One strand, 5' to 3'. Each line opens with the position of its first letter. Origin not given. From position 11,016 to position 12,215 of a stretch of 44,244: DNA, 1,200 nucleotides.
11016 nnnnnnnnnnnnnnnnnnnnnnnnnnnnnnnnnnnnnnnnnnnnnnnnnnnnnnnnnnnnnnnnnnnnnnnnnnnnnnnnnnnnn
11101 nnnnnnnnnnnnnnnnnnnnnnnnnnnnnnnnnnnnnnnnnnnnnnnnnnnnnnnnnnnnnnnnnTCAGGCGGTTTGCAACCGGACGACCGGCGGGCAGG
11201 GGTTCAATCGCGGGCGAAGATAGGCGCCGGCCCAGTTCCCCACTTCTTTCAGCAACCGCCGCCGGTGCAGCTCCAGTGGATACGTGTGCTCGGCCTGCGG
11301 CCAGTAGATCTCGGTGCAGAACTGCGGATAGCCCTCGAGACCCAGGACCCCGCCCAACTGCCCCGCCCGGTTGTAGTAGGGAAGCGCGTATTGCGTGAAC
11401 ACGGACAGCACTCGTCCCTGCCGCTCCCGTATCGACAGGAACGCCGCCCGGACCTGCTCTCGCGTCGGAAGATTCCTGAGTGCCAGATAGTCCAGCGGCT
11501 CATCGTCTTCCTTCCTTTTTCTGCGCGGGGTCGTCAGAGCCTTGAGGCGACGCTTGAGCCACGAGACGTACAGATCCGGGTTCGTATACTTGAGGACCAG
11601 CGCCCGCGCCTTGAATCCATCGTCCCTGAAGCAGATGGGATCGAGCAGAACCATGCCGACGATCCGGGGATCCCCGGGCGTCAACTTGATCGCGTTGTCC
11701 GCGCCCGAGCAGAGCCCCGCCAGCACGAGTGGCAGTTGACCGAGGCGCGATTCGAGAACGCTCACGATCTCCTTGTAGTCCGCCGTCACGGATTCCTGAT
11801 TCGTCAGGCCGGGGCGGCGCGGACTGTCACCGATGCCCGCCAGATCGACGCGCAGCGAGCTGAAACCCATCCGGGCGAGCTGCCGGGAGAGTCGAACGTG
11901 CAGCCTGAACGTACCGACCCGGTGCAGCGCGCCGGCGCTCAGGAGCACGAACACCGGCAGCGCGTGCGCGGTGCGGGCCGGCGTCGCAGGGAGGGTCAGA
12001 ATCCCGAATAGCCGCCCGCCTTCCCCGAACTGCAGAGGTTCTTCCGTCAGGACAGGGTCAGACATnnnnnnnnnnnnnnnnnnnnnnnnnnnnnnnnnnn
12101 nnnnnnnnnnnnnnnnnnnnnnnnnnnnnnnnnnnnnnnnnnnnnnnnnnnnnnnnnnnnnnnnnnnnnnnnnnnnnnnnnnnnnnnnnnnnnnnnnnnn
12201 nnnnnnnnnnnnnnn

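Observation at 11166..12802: Both hydrolase pairs lack a serine nucleophile: Arg in the 'hydrolase 2' type, Cys in the 'hydrolase 1' type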

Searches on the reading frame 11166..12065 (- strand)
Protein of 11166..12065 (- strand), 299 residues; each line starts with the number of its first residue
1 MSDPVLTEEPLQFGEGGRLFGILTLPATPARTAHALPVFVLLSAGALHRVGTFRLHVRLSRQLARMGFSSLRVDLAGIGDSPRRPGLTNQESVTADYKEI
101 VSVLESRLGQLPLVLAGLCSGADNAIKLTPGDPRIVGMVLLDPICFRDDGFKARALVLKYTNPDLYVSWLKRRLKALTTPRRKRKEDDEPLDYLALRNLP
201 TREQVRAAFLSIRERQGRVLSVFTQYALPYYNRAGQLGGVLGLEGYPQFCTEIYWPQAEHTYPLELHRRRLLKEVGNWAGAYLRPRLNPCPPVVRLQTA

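Call 4: search_protein_families(library=ncbifam, proteins=[window:11166-12065:-], max_evalue=0.01)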
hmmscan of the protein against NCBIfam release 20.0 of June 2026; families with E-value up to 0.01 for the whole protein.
window:11166-12065:- (299 aa): 3 families
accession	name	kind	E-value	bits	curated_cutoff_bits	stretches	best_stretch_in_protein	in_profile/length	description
TIGR03100.1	hydr1_PEP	hypoth_equivalog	1.7e-17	63.6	168.45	1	8-161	2-150/274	hydrolase 1, exosortase A system-associated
NF058544.1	IVPilMotSglTMyx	equivalog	0.00069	19.5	300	1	60-144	56-138/210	type IV pili motility protein SglT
TIGR03101.1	hydr2_PEP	hypoth_equivalog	0.0011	18.5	202.75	1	16-144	9-133/266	hydrolase 2, exosortase A system-associated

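Call 5: search_protein_families(library=pfam, proteins=[window:11166-12065:-], max_evalue=0.01)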
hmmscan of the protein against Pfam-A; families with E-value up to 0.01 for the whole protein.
window:11166-12065:- (299 aa): 1 family
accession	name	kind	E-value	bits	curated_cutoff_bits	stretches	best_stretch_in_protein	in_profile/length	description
PF12146.15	Hydrolase_4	-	2.1e-08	34.2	27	1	58-155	22-121/239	Serine aminopeptidase, S33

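Call 14: find_homologous_proteins(query=window:11166-12065:-, max_evalue=0.00001)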
Query window:11166-12065:- (299 aa): 472 proteins with E <= 0.00001 among 4203 candidates; the best 120 are listed.
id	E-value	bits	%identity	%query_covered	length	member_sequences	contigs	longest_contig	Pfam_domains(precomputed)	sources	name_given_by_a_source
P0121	4.0e-196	668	99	100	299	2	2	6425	PF12146.16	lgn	-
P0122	3.6e-143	494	76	95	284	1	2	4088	PF12697.14,PF12146.16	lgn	-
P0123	5.4e-137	474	74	95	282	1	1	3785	PF12697.14,PF12146.16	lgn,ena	-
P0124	2.1e-136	472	73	95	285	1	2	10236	PF12146.16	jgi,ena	-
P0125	9.8e-135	466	72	95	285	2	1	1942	PF12697.14,PF00561.27,PF12146.16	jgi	jgi:pimeloyl-ACP methyl ester carboxylesterase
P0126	1.3e-134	466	73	97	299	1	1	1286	PF12146.16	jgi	jgi:pimeloyl-ACP methyl ester carboxylesterase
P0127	2.4e-134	465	71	95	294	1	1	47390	PF12697.14,PF12146.16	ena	-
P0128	3.8e-134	465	71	95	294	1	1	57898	PF12697.14,PF12146.16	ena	-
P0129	5.5e-132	457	71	95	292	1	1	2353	PF12697.14,PF12146.16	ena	-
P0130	1.1e-131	456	73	95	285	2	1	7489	PF00561.27,PF12146.16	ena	-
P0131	1.3e-131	456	71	95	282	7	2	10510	PF12697.14,PF12146.16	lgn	-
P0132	1.4e-131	456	72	95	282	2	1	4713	PF12697.14,PF12146.16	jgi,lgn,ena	-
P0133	1.7e-131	456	68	100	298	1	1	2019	PF12697.14,PF00561.27,PF12146.16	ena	-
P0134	2.8e-131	455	71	95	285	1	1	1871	PF12697.14,PF00561.27,PF12146.16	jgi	jgi:pimeloyl-ACP methyl ester carboxylesterase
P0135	7.7e-131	454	69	96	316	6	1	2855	PF12697.14,PF00561.27,PF12146.16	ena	-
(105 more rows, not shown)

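Call 20: search_solved_structures(query=A1, max_evalue=0.01, show_alignments=3)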
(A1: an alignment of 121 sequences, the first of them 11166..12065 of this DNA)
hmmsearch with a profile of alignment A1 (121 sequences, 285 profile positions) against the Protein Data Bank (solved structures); distinct sequences matched with E-value up to 0.01: 14.
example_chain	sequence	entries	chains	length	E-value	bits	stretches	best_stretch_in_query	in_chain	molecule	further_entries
9pjb_A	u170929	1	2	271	1.3e-15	60.3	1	14-142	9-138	MHETase MHT043-5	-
9w30_A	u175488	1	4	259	4.7e-09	38.8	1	27-104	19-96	Alpha/beta superfamily hydrolase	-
8b4u_A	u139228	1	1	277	9e-09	37.9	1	14-140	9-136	Alpha/beta hydrolase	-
9pir_A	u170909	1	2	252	2.3e-08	36.6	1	15-145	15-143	Alpha/beta fold hydrolase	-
9pid_A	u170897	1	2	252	2.6e-08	36.4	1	15-147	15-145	Alpha/beta fold hydrolase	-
9pic_A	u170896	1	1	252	3.2e-08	36.1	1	15-145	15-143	Alpha/beta fold hydrolase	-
7wwh_A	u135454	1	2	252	1.5e-06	30.7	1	27-144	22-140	Alpha/beta hydrolase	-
9h0z_A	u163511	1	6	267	1.4e-05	27.4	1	15-143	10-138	Serine aminopeptidase S33 domain-containing protein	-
7q4h_A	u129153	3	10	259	2.2e-05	26.8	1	15-143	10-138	Hydrolase_4 domain-containing protein | Serine aminopeptidase S33 domain-containing protein | Prolyl oligopeptidase family protein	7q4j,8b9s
7qjm_A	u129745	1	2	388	0.00034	22.9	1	17-146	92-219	alpha/beta-hydrolase (202)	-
3trd_A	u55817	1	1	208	0.0028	19.9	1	55-146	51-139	Alpha/beta hydrolase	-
4uhh_A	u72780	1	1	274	0.0029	19.8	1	68-149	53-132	ESTERASE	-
4uhc_A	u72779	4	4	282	0.0031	19.7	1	68-149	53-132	ESTERASE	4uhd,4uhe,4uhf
36iw_A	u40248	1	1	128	0.0072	18.5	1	178-243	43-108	Large ribosomal subunit protein bL17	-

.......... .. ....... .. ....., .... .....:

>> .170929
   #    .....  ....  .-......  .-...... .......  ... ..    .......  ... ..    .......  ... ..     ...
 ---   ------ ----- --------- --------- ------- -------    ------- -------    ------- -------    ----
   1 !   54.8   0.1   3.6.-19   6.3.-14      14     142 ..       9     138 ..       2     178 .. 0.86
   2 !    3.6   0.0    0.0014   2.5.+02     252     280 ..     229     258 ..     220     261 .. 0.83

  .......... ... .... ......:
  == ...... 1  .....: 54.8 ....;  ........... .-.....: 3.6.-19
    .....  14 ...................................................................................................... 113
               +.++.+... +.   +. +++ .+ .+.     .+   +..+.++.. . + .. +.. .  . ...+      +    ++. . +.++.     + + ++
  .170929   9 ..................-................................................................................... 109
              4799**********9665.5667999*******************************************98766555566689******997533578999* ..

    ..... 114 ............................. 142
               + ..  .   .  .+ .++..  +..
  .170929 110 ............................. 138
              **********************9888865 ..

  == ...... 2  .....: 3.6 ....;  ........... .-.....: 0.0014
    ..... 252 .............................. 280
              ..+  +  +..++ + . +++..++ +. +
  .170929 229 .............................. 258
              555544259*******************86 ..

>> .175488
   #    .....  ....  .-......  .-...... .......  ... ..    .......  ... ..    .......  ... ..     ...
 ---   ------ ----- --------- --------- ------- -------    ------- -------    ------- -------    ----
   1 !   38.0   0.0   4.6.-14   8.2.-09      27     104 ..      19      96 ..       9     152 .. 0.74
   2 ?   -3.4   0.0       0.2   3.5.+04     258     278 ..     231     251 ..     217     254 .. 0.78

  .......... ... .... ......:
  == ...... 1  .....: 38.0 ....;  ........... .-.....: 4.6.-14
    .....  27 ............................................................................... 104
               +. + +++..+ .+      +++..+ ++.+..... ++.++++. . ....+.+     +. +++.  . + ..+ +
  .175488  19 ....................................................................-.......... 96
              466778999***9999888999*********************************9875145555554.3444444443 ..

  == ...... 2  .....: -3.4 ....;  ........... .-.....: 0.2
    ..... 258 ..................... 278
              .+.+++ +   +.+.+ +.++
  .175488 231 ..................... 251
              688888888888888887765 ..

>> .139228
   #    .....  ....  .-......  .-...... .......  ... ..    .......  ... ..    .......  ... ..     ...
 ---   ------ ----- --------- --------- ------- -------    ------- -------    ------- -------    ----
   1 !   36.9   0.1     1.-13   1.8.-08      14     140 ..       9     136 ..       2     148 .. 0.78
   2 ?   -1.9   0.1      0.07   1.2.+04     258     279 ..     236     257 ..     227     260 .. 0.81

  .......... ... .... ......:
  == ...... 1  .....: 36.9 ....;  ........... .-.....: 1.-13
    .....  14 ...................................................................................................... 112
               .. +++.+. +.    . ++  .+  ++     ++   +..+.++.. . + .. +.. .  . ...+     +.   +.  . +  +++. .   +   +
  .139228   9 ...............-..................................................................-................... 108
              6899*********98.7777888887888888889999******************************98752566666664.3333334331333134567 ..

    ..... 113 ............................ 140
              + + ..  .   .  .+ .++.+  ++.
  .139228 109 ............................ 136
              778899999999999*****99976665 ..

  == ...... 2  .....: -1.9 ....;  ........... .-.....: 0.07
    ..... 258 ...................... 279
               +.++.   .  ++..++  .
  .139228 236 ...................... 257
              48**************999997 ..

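Call 27: predict_structure(alignment_id=A1)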
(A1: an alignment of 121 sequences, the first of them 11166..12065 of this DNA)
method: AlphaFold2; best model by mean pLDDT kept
length: 299 residues; sequences in the alignment: 121
mean_pLDDT: 79.4   pTM: 0.80
mean pLDDT of the five models: 79.4, 77.8, 77.7, 77.6, 77.6
residues with pLDDT >= 90: 128; 70-90: 91; 50-70: 46; < 50: 34
segments of 3 or more residues with pLDDT < 50: 47-52, 183-191, 287-299
pLDDT, mean of each block of 10 residues (from residue 1): 72 72 82 81 62 77 93 65 53 74 91 93 92 97 89 81 74 74 46 64 96 97 91 92 95 92 91 96 61 37
secondary structure, 60 per line:
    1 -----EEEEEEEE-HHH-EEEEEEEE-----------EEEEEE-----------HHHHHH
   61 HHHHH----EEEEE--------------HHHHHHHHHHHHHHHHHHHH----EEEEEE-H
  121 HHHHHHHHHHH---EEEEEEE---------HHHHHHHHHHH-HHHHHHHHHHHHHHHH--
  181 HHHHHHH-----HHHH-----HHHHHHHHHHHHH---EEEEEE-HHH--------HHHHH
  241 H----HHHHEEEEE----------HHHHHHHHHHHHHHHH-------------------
elements in order: E6-13 E19-26 E38-43 H55-65 E70-74 H89-108 E113-118 H120-131 E135-141 H151-161 H163-178 H181-187 H193-196 H202-214 E218-223 H236-241 H246-249 E250-254 H265-280

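Call 34: fold_search(model_id=the predicted structure, library=pdb)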
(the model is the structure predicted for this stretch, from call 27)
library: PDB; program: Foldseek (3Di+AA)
matches with E <= 10: 1882; with E <= 0.001: 1465
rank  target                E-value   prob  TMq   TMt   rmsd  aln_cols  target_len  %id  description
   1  9h0z_F                1.8e-11  1.00  0.56  0.65   7.2       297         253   18  Crystal structure of TTL[Nle], thermophilic lipase TTL from Thermoanaerobacter thermohydrosulfuricus containing non-ca (released 2025-10-29)
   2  7q4h_A                3.0e-11  1.00  0.55  0.63   9.1       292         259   18  A thermostable lipase from Thermoanaerobacter thermohydrosulfuricus in complex with PMSF (released 2023-05-10)
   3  7z2v_B                3.2e-11  1.00  0.53  0.60   8.0       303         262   14  Ferulic acid esterase variant S114A from Lactobacillus buchneri (released 2022-11-30)
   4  9h0z_A                3.4e-11  1.00  0.54  0.62   9.1       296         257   19  Crystal structure of TTL[Nle], thermophilic lipase TTL from Thermoanaerobacter thermohydrosulfuricus containing non-ca (released 2025-10-29)
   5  7z2x_B                7.1e-11  1.00  0.53  0.60   8.0       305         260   14  Wild-type ferulic acid esterase from Lactobacillus buchneri (released 2022-11-30)
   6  7wwh_A                7.5e-11  1.00  0.54  0.63   8.1       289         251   18  Crystal structure of the Geobacillus thermoglucosidasius feruloyl esterase GthFAE (released 2022-03-09)
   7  7z2x_A                7.5e-11  1.00  0.56  0.62   7.4       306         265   15  Wild-type ferulic acid esterase from Lactobacillus buchneri (released 2022-11-30)
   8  9h0z_D                8.5e-11  1.00  0.55  0.66   8.4       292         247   18  Crystal structure of TTL[Nle], thermophilic lipase TTL from Thermoanaerobacter thermohydrosulfuricus containing non-ca (released 2025-10-29)
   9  7z2v_A                9.7e-11  1.00  0.55  0.62   8.0       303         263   14  Ferulic acid esterase variant S114A from Lactobacillus buchneri (released 2022-11-30)
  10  9h0z_E                1.7e-10  1.00  0.53  0.62   8.1       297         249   18  Crystal structure of TTL[Nle], thermophilic lipase TTL from Thermoanaerobacter thermohydrosulfuricus containing non-ca (released 2025-10-29)
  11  7q4j_A                2.6e-10  1.00  0.55  0.63   8.9       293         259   18  A thermostable lipase from Thermoanaerobacter thermohydrosulfuricus in complex a monoacylglycerol intermediate (released 2023-05-10)
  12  7z2u_A                2.8e-10  1.00  0.52  0.58   8.1       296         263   14  Wild-type ferulic acid esterase from Lactobacillus buchneri in complex with ferulate (released 2022-11-30)
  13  9h0z_C                4.3e-10  1.00  0.55  0.65   7.6       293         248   18  Crystal structure of TTL[Nle], thermophilic lipase TTL from Thermoanaerobacter thermohydrosulfuricus containing non-ca (released 2025-10-29)
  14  7qjm_A                4.8e-10  1.00  0.54  0.53  11.8       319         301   17  Crystal structure of an alpha/beta-hydrolase enzyme from Chloroflexus sp. MS-G (202) (released 2022-12-28)
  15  7qjm_B                5.5e-10  1.00  0.54  0.54  11.8       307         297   18  Crystal structure of an alpha/beta-hydrolase enzyme from Chloroflexus sp. MS-G (202) (released 2022-12-28)
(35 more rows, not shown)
